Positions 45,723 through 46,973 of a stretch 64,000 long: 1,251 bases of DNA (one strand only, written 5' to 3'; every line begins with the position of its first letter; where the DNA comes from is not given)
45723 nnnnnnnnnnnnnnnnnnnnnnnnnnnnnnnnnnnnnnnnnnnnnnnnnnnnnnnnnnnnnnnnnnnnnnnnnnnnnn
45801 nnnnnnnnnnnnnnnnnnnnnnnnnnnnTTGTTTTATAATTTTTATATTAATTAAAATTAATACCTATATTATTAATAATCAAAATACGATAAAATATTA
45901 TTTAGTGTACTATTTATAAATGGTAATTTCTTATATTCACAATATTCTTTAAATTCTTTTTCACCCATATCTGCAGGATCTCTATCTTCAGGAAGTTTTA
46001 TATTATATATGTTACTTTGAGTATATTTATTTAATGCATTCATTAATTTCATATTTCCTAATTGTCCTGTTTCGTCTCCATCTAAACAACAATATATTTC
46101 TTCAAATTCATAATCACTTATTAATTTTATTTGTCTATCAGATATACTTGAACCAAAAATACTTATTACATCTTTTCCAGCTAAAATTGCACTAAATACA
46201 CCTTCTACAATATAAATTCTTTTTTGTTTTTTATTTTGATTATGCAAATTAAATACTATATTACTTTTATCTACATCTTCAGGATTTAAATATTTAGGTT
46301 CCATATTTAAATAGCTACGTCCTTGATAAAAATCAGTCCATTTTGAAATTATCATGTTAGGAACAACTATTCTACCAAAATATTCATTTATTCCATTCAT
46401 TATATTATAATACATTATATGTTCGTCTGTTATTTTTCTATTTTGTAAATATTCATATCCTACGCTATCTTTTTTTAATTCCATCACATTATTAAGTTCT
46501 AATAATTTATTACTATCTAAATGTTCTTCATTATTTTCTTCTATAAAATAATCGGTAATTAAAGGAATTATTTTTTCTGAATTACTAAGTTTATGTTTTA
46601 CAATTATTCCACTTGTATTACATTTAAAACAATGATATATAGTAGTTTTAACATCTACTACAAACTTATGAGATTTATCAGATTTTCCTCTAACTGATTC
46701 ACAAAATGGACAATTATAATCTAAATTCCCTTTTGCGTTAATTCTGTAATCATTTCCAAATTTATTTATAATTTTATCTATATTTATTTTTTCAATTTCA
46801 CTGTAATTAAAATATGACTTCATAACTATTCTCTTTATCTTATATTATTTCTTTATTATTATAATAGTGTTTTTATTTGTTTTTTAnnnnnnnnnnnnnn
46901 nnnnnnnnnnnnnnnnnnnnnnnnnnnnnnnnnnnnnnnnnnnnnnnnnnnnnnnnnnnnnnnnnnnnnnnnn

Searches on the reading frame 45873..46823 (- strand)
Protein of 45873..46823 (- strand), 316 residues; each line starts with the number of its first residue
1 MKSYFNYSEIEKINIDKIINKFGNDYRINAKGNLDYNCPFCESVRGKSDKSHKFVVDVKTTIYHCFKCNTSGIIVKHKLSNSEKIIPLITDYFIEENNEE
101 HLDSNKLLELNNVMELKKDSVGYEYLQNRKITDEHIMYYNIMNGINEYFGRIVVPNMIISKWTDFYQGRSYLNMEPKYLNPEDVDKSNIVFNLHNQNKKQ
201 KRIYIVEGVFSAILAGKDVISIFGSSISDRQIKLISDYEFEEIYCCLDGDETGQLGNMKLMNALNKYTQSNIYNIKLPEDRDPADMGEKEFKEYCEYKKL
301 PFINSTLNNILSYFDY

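Call 52: search_protein_families(library=phrogs, proteins=[window:45873-46823:-], max_evalue=0.001)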
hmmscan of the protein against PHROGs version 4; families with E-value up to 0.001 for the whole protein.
window:45873-46823:- (316 aa): 5 families
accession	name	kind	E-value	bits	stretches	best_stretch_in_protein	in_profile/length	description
phrog_47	-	DNA, RNA and nucleotide metabolism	3.2e-44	152.7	1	9-294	25-329/947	DNA primase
phrog_6444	-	DNA, RNA and nucleotide metabolism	1.6e-20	74.5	1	167-303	219-370/577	DNA primase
phrog_239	-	DNA, RNA and nucleotide metabolism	2.3e-15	57.6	1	7-289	10-298/801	DNA primase/helicase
phrog_849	-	DNA, RNA and nucleotide metabolism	3.7e-10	40.3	1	173-294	213-335/435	DNA primase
phrog_22173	-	DNA, RNA and nucleotide metabolism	1.3e-07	32.7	1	168-292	2-127/133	DNA primase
